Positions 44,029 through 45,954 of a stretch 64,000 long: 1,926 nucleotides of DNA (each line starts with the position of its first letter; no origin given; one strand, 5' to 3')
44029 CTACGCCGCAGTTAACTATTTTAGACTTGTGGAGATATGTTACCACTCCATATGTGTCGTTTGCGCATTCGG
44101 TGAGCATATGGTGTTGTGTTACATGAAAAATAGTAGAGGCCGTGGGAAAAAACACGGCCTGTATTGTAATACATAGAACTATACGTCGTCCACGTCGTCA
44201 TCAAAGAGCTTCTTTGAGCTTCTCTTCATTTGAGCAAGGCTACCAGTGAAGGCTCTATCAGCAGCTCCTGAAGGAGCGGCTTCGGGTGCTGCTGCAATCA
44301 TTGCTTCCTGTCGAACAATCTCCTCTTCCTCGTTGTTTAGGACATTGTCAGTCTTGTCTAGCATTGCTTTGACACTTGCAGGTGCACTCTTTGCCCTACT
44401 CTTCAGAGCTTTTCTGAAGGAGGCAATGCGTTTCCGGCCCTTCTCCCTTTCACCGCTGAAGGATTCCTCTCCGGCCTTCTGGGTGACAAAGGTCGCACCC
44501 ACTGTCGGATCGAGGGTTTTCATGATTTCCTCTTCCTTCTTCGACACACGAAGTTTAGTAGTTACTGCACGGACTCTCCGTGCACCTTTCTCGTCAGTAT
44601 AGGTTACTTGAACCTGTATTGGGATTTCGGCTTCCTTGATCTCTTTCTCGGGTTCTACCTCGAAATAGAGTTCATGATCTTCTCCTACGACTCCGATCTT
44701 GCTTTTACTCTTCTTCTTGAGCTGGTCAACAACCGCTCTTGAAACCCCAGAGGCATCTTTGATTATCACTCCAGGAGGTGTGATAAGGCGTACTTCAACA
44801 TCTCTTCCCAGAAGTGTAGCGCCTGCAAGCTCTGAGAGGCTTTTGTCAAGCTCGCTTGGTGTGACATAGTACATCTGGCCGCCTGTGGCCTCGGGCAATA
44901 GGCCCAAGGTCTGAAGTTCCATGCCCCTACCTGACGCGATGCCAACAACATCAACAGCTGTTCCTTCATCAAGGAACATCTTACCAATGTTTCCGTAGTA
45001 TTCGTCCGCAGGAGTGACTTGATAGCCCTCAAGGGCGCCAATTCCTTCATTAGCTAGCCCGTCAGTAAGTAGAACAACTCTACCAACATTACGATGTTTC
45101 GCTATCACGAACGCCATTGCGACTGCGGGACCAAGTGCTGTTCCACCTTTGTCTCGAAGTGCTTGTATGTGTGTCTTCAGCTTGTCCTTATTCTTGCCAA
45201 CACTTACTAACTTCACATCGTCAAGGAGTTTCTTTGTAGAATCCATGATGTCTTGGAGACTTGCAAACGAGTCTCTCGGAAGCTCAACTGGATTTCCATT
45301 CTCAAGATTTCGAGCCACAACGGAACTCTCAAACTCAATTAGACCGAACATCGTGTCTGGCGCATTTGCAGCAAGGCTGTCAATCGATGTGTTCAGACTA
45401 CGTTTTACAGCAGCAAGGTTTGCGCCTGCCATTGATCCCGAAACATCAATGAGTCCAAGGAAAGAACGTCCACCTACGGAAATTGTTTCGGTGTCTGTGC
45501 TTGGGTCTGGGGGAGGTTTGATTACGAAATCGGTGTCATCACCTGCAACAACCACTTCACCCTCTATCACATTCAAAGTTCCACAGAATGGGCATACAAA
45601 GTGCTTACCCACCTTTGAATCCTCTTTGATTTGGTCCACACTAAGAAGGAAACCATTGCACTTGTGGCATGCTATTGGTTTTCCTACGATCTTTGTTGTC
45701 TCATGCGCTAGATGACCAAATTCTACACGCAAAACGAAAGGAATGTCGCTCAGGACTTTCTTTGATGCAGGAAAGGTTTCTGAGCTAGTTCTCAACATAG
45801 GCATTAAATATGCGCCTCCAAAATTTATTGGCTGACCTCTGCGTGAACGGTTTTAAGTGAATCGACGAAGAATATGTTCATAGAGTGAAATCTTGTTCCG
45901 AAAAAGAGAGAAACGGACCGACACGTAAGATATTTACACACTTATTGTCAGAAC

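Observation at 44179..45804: Zinc-finger / trunk(vWA) / beta-sandwich protein with Sec23/24-like motifs but an intact MIDAS and no helical/gelsolin domains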

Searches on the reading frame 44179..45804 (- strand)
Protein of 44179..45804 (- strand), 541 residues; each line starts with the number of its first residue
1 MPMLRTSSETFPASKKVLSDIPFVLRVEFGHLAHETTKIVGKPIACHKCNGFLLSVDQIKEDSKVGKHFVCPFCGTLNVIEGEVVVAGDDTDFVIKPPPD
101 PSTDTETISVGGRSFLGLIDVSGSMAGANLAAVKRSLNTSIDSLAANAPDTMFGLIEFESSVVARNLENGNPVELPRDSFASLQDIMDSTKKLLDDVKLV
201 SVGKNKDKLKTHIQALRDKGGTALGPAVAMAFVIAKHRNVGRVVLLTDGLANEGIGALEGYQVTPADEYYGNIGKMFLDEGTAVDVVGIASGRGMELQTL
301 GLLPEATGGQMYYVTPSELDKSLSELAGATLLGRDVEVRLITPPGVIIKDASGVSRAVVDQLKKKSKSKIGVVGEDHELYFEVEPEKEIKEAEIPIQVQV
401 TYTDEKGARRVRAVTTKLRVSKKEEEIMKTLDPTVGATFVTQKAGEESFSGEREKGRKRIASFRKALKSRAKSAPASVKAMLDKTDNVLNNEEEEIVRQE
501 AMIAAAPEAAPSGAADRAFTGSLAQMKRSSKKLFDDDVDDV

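Call 3: search_protein_families(library=pfam, proteins=[window:44179-45804:-], max_evalue=1)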
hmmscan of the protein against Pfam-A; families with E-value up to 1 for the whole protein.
window:44179-45804:- (541 aa): 7 families
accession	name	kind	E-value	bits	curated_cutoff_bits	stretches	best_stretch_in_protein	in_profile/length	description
PF04811.21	Sec23_trunk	-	5.5e-11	43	27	1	115-315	6-222/241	Sec23/Sec24 trunk domain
PF13519.12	VWA_2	-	7.5e-10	39.8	27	2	198-249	51-106/107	von Willebrand factor type A domain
PF08033.17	Sec23_BS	-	2.1e-07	31.9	33.5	1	335-421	3-86/86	Sec23/Sec24 beta-sandwich domain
PF00092.34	VWA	-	9.9e-07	29.6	23.8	1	118-305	5-155/174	von Willebrand factor type A domain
PF04810.20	zf-Sec23_Sec24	-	0.0049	17.3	25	1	43-80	1-35/39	Sec23/Sec24 zinc finger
PF05639.16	Pup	-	0.12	13.7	27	1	460-498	23-61/69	Pup-like protein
PF10058.14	Zn_ribbon_10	-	0.24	11.6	24.2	1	46-78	28-54/54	ER junction formation factor lunapark, zinc ribbon finger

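Call 4: search_solved_structures(query=window:44179-45804:-, max_evalue=10, show_alignments=3)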
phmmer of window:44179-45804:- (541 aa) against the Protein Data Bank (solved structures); distinct sequences matched with E-value up to 10: 16.
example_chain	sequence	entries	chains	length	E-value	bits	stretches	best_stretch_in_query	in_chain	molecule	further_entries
9ya0_GA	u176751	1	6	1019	1.4e-05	27.5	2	394-462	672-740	Transport protein Sec24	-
9uve_B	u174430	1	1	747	0.0018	20.6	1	116-421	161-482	Protein transport protein Sec24A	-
9ozj_C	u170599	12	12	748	0.0018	20.6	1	116-421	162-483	Protein transport protein Sec24A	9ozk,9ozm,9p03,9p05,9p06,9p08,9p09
3egd_B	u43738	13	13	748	0.0018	20.6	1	116-421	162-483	Protein transport protein Sec24A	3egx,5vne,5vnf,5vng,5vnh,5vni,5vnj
8hr0_B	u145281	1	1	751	0.0018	20.5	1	116-421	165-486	Protein transport protein Sec24A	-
3eh1_A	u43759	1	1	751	0.0018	20.5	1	115-452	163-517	Protein transport protein Sec24B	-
2nup_B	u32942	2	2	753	0.0018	20.5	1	116-421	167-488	Protein transport protein Sec24A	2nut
6gni_E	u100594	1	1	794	0.091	14.9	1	118-458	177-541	Protein transport protein SEC24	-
3eh2_A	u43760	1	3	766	0.093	14.9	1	267-413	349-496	Protein transport protein Sec24C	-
1pcx_A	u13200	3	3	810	0.097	14.8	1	118-458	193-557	Protein transport protein Sec24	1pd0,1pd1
1m2v_B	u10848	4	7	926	0.14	14.3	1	118-458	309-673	protein transport protein SEC24 | SEC24P | SEC24 isoform 1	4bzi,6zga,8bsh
4bzi_F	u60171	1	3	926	0.33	13.1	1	289-458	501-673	SEC24P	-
2x31_A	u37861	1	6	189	0.37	12.9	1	162-257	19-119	MAGNESIUM-CHELATASE 60 KDA SUBUNIT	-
3irc_A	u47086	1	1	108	0.66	12.1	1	391-449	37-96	ENVELOPE PROTEIN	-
4ffy_A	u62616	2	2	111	0.71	12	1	391-449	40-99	envelope glycoprotein | Envelope protein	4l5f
8s05_A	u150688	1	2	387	0.83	11.8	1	196-262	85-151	Conserved protein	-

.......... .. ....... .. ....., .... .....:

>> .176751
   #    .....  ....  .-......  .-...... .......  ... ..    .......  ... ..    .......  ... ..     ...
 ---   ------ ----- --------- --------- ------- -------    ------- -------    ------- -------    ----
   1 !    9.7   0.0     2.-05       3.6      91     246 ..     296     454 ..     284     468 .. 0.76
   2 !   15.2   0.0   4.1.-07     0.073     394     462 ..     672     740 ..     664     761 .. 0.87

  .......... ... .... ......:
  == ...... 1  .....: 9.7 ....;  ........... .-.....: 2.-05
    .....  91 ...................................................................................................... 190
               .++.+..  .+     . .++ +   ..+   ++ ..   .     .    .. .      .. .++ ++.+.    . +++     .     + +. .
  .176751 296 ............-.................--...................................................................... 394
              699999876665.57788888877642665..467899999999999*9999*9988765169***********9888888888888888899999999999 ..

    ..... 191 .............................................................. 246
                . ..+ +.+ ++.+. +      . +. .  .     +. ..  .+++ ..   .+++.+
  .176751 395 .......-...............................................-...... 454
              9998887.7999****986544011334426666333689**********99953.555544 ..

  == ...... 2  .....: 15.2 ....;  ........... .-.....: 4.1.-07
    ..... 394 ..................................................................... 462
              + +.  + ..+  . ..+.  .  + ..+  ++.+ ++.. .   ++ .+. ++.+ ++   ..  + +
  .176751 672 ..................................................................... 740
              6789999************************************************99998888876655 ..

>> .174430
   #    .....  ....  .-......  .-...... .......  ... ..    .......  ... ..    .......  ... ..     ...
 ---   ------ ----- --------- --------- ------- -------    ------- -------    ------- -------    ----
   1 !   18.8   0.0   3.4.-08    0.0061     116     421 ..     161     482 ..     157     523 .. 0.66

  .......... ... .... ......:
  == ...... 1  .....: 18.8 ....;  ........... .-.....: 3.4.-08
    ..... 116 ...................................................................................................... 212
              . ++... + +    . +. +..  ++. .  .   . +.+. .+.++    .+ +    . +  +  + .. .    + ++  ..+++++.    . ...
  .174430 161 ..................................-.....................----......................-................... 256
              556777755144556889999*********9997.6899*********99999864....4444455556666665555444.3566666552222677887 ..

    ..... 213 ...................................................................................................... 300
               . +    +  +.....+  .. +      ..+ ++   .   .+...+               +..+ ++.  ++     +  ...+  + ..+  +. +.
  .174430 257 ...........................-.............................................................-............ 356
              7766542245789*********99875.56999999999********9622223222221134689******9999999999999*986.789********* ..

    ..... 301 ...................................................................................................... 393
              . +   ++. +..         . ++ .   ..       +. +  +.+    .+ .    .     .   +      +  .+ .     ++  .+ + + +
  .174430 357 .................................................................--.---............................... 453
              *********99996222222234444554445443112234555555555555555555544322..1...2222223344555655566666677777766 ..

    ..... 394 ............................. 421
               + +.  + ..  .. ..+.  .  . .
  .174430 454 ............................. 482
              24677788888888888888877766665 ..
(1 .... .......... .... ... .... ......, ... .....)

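Call 5: find_homologous_proteins(query=window:44179-45804:-, max_evalue=0.001)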
Query window:44179-45804:- (541 aa): 281 proteins with E <= 0.001 among 8000 candidates; the best 120 are listed.
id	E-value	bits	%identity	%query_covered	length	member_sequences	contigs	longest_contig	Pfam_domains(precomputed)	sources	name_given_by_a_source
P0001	0.0e+0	1141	97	100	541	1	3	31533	PF04811.22,PF00092.35,PF08033.18,PF13519.13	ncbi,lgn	-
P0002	0.0e+0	1124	95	100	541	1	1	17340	PF04811.22,PF00092.35,PF08033.18,PF13519.13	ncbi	-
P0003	0.0e+0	1116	95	100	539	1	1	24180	PF04811.22,PF00092.35,PF08033.18,PF13519.13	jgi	jgi:hypothetical protein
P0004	0.0e+0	1112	94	100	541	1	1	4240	PF04811.22,PF00092.35,PF08033.18,PF13519.13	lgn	-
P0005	0.0e+0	1111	94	100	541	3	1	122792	PF04811.22,PF00092.35,PF08033.18,PF13519.13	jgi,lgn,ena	-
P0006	0.0e+0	1078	90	100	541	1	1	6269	PF04811.22,PF00092.35,PF08033.18,PF13519.13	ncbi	-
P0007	0.0e+0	1068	89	100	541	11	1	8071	PF04811.22,PF00092.35,PF08033.18,PF13519.13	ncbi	ncbi:MAG: hypothetical protein ACXAB5_01095 [Candidatus Thorarchaeota archaeon]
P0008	0.0e+0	1061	89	99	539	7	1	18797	PF04811.22,PF00092.35,PF08033.18,PF13519.13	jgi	jgi:hypothetical protein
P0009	0.0e+0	1059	89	99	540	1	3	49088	PF04811.22,PF00092.35,PF08033.18,PF13519.13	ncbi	ncbi:MAG: hypothetical protein ACFFE6_01720 [Candidatus Thorarchaeota archaeon]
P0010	0.0e+0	1057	89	100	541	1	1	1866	PF04811.22,PF00092.35,PF08033.18,PF13519.13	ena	-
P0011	0.0e+0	1051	88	100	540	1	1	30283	PF04811.22,PF00092.35,PF08033.18,PF13519.13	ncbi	-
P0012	0.0e+0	1047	88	99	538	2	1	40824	PF04811.22,PF00092.35,PF08033.18,PF13519.13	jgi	-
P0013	0.0e+0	1047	88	99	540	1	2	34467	PF04811.22,PF00092.35,PF08033.18,PF13519.13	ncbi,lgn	-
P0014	0.0e+0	1045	88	99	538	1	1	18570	PF04811.22,PF00092.35,PF08033.18,PF13519.13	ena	-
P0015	0.0e+0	1044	87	99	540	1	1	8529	PF04811.22,PF00092.35,PF08033.18,PF13519.13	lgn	-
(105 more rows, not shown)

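Call 16: find_related_loci(query=window:44179-45804:-, collection=genome_contigs, flank=8000)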
Query window:44179-45804:- (541 aa) in genome_contigs; peptide patterns used: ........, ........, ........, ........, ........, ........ (x = any residue, [..] = any of these).
270 stretches matched a pattern; 50 encode a relative of the query (tblastn E <= 1e-3); 49 distinct loci.
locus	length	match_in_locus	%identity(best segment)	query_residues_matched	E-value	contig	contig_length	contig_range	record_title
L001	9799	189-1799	88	1-537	0e+0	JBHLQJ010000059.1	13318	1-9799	MAG: Candidatus Thorarchaeota archaeon isolate LCG1B.521 LCG1B.521@28573, whole genome shotgun sequence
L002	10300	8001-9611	88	1-537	0e+0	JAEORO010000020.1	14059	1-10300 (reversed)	MAG: Candidatus Thorarchaeota archaeon isolate MP5_2600 k127_2539794, whole genome shotgun sequence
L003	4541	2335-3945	86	1-537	0e+0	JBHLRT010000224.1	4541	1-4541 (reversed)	MAG: Candidatus Thorarchaeota archaeon isolate TM1S.7 TM1S.7@68414, whole genome shotgun sequence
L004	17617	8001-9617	87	1-539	0e+0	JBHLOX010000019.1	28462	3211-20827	MAG: Promethearchaeota archaeon isolate DZ3S.281 DZ3S.281@4164, whole genome shotgun sequence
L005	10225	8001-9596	87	1-532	0e+0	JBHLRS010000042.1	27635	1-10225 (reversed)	MAG: Candidatus Thorarchaeota archaeon isolate TM1S.264 TM1S.264@2329, whole genome shotgun sequence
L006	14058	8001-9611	87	1-537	0e+0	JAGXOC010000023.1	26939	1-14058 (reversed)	MAG: Candidatus Thorarchaeota archaeon isolate bin66 NODE_23_length_26939_cov_19.333855, whole genome shotgun sequence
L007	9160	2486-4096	86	1-537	0e+0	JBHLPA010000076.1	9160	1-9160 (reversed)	MAG: Promethearchaeota archaeon isolate DZ3S.355 DZ3S.355@28041, whole genome shotgun sequence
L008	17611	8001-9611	86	1-537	0e+0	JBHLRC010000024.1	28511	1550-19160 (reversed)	MAG: Candidatus Thorarchaeota archaeon isolate QM2B.38 QM2B.38@1082, whole genome shotgun sequence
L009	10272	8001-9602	86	1-536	0e+0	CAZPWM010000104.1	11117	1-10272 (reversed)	MAG TPA_asm: uncultured archaeon isolate SRP214966_co4_397 genome assembly, contig: NODE_6238_length_11117_cov_5.832761,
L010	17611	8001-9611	86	1-537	0e+0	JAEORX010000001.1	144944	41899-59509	MAG: Candidatus Thorarchaeota archaeon isolate Yap200.bin7.15 contig_206, whole genome shotgun sequence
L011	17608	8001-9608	87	1-536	0e+0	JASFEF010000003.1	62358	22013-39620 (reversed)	MAG: Candidatus Thorarchaeota archaeon isolate D0606M12metaG_Bin_135 D0606M12metaG_FD_scaffold_31_c1, whole genome shotg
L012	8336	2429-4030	80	1-534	0e+0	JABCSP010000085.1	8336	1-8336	MAG: Candidatus Thorarchaeota archaeon isolate HM4_26_B25 NODE_4276_length_8336_cov_0.469119, whole genome shotgun seque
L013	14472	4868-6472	80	1-534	0e+0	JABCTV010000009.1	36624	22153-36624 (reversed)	MAG: Candidatus Thorarchaeota archaeon isolate HM6_B34 NODE_324_length_36624_cov_0.685810, whole genome shotgun sequence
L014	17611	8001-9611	89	1-537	0e+0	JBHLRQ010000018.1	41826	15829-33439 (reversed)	MAG: Candidatus Thorarchaeota archaeon isolate TM1S.149 TM1S.149@1130, whole genome shotgun sequence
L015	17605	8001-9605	80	1-534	0e+0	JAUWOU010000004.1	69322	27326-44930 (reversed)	MAG: Candidatus Thorarchaeota archaeon isolate CSMAG_2458 CSMAG_2458_k141_72694_length_69322_cov_11.8926, whole genome s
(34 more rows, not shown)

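Call 19: search_protein_representatives(protein=window:44179-45804:-)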
Query: 541 residues. Proteins with E-value up to 0.001 (for the whole library): 981; up to 1e-10: 587; up to 1e-30: 44. The best 150 are listed.
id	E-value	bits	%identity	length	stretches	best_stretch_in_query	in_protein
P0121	5.7e-242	820.4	69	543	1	1-540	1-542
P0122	1.3e-147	509.2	46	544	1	3-539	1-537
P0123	2.3e-142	491.9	77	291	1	1-290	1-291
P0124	1.0e-106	374.4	55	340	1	201-534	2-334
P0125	5.6e-96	338.9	40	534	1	3-537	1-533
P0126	2.7e-94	333.4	37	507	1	12-496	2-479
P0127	1.2e-90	321.3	38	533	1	6-449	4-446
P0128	2.6e-87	310.3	38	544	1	3-450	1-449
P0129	4.2e-86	306.3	42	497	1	55-448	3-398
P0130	7.4e-82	292.3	35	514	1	5-480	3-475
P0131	1.3e-79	284.9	37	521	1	18-517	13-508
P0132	2.0e-72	261.2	32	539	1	15-532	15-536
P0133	9.2e-72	259.0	36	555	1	4-508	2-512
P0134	1.1e-70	255.5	32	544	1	4-447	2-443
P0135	2.3e-69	251.2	33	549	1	4-449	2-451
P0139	2.4e-64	234.6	30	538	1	3-537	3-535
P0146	4.0e-55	204.2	32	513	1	7-499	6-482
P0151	2.8e-49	184.9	32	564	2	110-507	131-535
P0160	1.1e-35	140.0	33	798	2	129-531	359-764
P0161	2.9e-34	135.4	27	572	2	115-452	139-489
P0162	2.1e-33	132.5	30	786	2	129-468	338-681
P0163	3.4e-31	125.2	27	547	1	24-484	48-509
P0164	7.1e-31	124.2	24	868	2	126-491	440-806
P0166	2.4e-30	122.4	27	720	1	67-474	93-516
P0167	2.5e-30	122.4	31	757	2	128-490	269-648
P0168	3.3e-30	122.0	27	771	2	128-488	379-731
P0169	5.8e-30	121.2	28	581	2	128-477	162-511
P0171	8.6e-30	120.6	26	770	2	129-452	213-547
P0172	1.2e-29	120.2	27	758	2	129-460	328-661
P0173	1.7e-29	119.7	26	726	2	131-487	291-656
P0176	2.2e-28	116.0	29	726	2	120-502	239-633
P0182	2.0e-27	112.8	26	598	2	129-474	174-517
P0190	1.1e-26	110.4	27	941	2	129-513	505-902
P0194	2.8e-26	109.0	28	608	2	132-463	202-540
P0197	4.8e-26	108.3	28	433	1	129-469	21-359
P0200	7.2e-26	107.7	28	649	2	104-479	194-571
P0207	5.6e-25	104.7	24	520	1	24-500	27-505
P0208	8.4e-25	104.1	31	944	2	133-472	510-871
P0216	1.8e-24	103.1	24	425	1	130-473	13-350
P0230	9.6e-24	100.7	25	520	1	39-463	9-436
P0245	8.7e-23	97.5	25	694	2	121-468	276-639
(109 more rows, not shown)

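Call 20: search_protein_families(library=ncbifam, proteins=[window:44179-45804:-], max_evalue=0.01)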
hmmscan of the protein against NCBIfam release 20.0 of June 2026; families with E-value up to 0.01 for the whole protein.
window:44179-45804:- (541 aa): 1 family
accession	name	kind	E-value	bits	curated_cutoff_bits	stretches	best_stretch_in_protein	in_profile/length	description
TIGR03788.1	marine_srt_targ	equivalog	4.5e-09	35.3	551.65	1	95-162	257-318/629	marine proteobacterial sortase target protein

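Call 21: list_cluster_members(proteins=[P0122, P0125, P0126, P0132, P0139, P0160, P0164, P0166, P0190, P0208])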
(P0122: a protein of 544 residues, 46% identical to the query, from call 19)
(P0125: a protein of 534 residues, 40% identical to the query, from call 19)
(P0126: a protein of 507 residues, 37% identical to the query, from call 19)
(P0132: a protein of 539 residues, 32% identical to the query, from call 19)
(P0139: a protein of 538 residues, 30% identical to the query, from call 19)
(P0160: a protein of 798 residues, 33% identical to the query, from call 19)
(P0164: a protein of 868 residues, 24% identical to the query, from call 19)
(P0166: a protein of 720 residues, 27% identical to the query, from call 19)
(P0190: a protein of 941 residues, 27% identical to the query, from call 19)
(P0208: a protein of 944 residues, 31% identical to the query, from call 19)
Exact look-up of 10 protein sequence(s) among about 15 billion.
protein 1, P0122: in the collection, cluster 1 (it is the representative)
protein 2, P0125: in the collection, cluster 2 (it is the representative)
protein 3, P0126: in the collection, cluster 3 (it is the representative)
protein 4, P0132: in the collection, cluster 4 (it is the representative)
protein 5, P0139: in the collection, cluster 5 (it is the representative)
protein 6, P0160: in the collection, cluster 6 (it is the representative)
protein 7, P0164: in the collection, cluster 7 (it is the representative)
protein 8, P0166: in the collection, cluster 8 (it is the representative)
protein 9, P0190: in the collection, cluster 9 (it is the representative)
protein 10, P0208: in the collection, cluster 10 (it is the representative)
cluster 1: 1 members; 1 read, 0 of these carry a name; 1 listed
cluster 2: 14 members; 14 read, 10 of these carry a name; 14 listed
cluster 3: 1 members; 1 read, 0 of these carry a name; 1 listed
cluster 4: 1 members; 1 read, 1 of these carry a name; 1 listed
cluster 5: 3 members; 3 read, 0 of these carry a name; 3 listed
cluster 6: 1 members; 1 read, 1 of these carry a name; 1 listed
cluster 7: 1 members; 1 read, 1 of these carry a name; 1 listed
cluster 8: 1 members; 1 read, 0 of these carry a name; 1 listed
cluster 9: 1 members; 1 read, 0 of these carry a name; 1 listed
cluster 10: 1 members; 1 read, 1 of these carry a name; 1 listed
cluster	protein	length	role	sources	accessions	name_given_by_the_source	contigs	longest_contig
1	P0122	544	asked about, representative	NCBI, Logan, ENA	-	-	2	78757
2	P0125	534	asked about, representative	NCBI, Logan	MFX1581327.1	MAG: VWA domain-containing protein [Promethearchaeota archaeon]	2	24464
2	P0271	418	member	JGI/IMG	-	hypothetical protein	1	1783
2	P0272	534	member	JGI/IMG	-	hypothetical protein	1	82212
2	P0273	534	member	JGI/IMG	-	hypothetical protein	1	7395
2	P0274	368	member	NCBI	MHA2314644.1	MAG: VWA domain-containing protein, partial [Candidatus Hermodarchaeia archaeon]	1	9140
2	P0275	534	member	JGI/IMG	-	hypothetical protein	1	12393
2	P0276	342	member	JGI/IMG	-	hypothetical protein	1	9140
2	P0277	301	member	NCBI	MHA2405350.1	MAG: VWA domain-containing protein, partial [Candidatus Hermodarchaeia archaeon]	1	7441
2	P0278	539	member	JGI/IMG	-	hypothetical protein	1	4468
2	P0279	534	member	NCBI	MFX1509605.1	MAG: VWA domain-containing protein [Promethearchaeota archaeon]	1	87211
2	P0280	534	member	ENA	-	-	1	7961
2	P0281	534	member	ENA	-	-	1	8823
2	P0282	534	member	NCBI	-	-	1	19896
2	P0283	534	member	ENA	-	-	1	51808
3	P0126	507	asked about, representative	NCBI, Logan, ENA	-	-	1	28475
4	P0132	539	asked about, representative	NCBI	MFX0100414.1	MAG: hypothetical protein ACFFCS_12600 [Candidatus Hodarchaeota archaeon]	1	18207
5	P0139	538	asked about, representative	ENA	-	-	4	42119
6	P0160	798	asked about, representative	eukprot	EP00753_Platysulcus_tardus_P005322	PLAT13174.1.p1 GENE.PLAT13174.1~~PLAT13174.1.p1 ORF type:complete len:812 ...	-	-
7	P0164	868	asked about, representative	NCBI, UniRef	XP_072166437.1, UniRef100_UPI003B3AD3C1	circularly permutated Ras protein 1-like [Diadema setosum] | circularly permutated Ras protein 1-like n=1 Tax=Diadema setosum TaxID=31175 ...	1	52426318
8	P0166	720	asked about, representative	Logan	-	-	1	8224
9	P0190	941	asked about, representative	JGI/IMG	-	-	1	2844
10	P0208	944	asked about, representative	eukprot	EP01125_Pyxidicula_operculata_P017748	TRINITY_DN6254_c0_g1_i1.p1 TRINITY_DN6254_c0_g1~~TRINITY_DN6254_c0_g1_i1.p1 ORF ...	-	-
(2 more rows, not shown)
